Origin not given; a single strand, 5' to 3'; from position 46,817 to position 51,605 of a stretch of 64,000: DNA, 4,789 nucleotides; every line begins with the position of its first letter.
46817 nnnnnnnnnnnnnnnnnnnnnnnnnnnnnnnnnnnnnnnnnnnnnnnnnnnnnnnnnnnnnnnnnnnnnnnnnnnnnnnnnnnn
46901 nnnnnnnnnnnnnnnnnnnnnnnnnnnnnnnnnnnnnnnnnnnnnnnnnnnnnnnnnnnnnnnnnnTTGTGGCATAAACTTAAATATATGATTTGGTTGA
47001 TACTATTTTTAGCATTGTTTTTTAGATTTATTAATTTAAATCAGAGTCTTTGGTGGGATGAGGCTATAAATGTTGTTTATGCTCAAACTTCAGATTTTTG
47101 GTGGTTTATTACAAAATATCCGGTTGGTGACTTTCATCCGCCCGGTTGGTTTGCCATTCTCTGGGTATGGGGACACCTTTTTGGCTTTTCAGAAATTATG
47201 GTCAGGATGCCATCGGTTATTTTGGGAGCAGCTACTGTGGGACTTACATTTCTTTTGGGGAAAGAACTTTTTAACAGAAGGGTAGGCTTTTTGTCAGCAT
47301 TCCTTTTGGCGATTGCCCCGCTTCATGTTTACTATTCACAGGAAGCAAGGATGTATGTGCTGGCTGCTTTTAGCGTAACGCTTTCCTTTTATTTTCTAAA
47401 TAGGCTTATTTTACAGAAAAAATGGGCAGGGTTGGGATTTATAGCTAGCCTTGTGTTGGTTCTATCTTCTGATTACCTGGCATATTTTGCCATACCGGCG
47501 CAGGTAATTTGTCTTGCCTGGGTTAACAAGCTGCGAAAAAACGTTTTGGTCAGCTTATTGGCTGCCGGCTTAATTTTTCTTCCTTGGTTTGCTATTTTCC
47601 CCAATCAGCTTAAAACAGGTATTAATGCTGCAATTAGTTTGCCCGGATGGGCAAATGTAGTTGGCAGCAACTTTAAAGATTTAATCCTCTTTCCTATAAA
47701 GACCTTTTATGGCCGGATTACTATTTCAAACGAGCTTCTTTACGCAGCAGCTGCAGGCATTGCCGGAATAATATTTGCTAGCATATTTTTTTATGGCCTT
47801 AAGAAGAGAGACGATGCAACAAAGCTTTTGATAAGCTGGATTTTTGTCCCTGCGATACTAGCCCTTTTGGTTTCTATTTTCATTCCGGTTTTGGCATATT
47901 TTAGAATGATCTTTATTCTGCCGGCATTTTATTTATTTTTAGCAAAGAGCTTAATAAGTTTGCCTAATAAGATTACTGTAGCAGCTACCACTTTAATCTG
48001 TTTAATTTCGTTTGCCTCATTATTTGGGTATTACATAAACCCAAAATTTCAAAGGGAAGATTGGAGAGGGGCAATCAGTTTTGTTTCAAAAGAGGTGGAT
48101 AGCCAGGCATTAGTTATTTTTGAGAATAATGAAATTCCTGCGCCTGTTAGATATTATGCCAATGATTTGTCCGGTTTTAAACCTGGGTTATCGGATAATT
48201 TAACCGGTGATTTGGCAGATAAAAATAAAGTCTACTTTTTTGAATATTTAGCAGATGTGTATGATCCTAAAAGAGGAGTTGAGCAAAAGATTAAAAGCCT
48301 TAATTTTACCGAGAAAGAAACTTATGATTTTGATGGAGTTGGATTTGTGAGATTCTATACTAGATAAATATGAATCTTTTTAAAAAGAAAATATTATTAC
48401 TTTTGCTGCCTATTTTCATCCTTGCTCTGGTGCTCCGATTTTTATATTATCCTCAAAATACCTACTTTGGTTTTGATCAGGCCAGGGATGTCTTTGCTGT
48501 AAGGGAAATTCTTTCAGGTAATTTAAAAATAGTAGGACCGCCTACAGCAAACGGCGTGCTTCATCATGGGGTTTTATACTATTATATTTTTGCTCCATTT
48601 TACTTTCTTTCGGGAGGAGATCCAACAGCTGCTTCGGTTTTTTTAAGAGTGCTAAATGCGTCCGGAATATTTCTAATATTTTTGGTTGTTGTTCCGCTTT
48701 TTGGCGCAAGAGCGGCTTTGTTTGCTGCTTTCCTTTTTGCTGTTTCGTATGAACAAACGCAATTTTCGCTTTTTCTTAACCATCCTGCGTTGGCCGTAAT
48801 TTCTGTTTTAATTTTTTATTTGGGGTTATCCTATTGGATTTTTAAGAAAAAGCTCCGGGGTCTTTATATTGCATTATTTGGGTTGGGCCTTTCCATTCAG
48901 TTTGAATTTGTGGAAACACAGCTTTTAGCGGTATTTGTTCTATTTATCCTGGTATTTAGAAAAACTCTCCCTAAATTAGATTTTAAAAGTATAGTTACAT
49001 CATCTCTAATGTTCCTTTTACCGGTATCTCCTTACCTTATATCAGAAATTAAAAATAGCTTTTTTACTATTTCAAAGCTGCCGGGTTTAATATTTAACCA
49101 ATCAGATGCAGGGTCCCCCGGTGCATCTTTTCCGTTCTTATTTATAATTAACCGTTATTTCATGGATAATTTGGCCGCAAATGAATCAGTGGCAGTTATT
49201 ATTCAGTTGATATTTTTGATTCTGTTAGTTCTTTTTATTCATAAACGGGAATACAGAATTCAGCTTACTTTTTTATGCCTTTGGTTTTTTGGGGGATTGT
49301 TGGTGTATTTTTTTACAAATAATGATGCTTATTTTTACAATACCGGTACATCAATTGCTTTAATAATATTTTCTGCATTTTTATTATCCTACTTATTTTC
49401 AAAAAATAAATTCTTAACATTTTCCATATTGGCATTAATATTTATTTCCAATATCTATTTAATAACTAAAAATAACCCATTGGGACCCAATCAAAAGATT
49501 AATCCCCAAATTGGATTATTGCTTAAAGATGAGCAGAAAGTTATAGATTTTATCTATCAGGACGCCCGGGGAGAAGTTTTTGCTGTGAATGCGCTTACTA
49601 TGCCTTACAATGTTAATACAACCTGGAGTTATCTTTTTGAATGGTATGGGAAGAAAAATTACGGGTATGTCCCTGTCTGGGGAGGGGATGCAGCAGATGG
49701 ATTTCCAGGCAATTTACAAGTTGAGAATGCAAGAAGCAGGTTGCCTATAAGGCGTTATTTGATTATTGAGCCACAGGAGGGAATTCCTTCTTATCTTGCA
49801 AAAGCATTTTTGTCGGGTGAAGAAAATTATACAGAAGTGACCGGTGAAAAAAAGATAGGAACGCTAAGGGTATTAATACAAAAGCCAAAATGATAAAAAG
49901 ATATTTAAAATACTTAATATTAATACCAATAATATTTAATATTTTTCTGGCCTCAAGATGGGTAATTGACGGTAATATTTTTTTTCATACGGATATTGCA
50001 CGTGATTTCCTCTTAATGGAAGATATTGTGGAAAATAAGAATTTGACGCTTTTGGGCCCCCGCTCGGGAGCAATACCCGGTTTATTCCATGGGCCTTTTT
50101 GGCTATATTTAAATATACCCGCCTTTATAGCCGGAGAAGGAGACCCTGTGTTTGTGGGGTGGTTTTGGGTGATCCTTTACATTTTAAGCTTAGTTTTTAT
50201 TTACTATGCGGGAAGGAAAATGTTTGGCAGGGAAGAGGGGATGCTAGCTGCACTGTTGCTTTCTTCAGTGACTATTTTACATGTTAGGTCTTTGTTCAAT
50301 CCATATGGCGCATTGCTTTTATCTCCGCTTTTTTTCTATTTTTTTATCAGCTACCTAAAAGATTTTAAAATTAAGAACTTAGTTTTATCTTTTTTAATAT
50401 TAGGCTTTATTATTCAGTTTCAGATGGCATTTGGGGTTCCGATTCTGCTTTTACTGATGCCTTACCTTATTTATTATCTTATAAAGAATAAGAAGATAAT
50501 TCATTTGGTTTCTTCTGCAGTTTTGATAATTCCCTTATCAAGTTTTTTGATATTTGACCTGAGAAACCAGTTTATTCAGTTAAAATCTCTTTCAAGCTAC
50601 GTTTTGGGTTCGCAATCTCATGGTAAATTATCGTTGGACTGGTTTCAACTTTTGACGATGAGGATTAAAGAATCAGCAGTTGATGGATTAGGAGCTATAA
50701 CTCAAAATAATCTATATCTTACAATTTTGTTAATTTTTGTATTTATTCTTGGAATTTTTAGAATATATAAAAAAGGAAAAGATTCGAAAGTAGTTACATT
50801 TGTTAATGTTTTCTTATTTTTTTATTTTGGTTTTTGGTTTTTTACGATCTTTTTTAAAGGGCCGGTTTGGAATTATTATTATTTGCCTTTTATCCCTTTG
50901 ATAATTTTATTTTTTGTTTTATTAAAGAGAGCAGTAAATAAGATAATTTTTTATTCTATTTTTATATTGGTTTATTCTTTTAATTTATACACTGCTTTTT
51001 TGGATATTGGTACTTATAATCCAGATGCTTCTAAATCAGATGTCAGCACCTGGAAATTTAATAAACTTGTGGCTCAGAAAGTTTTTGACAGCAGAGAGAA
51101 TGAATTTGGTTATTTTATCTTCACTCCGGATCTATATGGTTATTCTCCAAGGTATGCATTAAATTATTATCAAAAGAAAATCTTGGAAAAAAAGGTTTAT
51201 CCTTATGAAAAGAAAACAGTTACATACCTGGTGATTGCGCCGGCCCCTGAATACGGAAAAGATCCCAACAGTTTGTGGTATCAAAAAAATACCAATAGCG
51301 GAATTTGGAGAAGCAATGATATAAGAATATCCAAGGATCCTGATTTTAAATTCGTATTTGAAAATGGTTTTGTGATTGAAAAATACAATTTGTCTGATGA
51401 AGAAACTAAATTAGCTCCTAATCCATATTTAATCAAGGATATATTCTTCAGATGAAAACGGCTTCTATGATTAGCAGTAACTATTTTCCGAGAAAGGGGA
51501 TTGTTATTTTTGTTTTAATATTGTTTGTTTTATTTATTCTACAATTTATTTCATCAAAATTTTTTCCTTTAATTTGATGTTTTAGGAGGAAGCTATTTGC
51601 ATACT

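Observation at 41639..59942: Dense array of at least ten GT-C-fold-like polytopic membrane proteins with two DPM1-like polyprenyl-phosphate sugar synthases.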

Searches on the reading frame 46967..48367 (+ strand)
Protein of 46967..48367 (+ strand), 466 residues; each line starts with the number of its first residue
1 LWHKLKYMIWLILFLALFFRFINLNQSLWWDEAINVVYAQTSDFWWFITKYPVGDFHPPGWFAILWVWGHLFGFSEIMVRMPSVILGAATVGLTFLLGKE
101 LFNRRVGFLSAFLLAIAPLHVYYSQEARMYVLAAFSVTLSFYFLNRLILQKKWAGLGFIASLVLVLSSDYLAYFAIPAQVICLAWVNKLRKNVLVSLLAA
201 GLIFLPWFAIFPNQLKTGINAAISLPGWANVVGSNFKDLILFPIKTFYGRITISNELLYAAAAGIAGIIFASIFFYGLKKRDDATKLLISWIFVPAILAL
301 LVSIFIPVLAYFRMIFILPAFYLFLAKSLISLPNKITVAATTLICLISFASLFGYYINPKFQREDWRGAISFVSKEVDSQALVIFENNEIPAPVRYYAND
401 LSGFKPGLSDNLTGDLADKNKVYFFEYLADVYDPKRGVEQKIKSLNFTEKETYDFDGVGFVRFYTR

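Call 3: search_protein_families(library=pfam, proteins=[window:46967-48367:+], max_evalue=0.1)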
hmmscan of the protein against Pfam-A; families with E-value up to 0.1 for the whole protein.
window:46967-48367:+ (466 aa): 1 family
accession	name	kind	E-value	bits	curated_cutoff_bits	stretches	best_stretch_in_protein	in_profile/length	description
PF13231.12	PMT_2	-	2.3e-12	47.9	26.1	1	57-207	2-157/160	Dolichyl-phosphate-mannose-protein mannosyltransferase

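Call 12: search_protein_families(library=ncbifam, proteins=[window:46967-48367:+], max_evalue=0.1)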
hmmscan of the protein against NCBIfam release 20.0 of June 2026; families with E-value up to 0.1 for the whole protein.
window:46967-48367:+ (466 aa): 3 families
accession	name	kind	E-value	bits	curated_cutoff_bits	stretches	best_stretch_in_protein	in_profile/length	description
TIGR03663.1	TIGR03663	subfamily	1.8e-12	47.1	126.25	1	8-165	3-157/435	flippase activity-associated protein Agl23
TIGR04154.1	archaeo_STT3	subfamily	4.4e-06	25.3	450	1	79-122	98-141/831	oligosaccharyl transferase, archaeosortase A system-associated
NF052499.1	MnslTaseMT1671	equivalog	8.7e-06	24.4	900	1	25-366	46-385/523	mannosyltransferase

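Call 80: search_solved_structures(query=A6, max_evalue=1)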
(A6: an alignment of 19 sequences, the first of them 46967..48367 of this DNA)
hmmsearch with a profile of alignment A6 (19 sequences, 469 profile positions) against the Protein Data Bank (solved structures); distinct sequences matched with E-value up to 1: 0.

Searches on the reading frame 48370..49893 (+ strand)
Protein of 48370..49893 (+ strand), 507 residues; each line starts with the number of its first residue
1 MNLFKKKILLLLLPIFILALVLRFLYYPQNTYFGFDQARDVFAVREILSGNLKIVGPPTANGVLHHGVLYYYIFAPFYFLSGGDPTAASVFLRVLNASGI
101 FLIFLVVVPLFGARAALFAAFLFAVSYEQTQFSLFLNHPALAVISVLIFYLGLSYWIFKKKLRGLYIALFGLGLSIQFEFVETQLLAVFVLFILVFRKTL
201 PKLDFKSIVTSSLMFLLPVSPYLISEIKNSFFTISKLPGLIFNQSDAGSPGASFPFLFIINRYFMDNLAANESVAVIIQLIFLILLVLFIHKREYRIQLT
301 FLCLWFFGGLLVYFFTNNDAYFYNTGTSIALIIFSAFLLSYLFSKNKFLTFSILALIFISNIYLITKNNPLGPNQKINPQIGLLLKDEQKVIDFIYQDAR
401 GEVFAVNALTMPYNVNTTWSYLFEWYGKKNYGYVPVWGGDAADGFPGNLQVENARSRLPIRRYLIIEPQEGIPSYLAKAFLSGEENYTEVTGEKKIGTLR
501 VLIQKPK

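Call 3: search_protein_families(library=pfam, proteins=[window:48370-49893:+], max_evalue=0.1)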
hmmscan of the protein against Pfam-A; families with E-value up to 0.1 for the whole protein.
window:48370-49893:+ (507 aa): 1 family
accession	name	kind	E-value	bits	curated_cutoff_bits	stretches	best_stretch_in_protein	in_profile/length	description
PF13231.12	PMT_2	-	2e-07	31.8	26.1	1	66-224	2-159/160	Dolichyl-phosphate-mannose-protein mannosyltransferase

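Call 12: search_protein_families(library=ncbifam, proteins=[window:48370-49893:+], max_evalue=0.1)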
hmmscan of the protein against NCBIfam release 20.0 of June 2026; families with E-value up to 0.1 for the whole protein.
window:48370-49893:+ (507 aa): 0 families

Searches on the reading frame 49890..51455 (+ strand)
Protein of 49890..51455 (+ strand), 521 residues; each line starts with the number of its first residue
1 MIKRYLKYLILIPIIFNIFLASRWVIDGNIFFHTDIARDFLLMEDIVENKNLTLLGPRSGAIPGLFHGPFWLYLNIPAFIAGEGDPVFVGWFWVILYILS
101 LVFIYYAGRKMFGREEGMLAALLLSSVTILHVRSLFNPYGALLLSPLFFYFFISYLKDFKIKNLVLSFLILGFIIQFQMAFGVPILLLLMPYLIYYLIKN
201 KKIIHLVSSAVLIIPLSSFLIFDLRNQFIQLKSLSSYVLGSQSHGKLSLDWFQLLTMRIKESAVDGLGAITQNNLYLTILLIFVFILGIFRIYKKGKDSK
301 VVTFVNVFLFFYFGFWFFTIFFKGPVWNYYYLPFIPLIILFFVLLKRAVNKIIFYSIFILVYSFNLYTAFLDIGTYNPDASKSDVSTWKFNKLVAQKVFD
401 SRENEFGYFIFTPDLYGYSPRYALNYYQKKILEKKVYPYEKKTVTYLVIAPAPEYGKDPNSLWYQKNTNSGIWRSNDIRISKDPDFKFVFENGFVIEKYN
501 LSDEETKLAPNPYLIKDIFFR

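Call 3: search_protein_families(library=pfam, proteins=[window:49890-51455:+], max_evalue=0.1)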
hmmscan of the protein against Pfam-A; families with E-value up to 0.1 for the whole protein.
window:49890-51455:+ (521 aa): 2 families
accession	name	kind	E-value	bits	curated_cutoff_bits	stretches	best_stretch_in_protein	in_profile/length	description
PF13231.12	PMT_2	-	2.5e-07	31.5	26.1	1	89-221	24-159/160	Dolichyl-phosphate-mannose-protein mannosyltransferase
PF14897.12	EpsG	-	0.0057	16.3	30.1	1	90-375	65-317/326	EpsG family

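Call 12: search_protein_families(library=ncbifam, proteins=[window:49890-51455:+], max_evalue=0.1)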
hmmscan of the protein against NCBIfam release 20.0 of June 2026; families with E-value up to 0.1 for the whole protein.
window:49890-51455:+ (521 aa): 1 family
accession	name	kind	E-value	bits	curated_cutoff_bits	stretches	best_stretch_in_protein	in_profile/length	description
TIGR04370.1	glyco_rpt_poly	subfamily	0.0026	16.8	40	1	90-225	93-233/396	oligosaccharide repeat unit polymerase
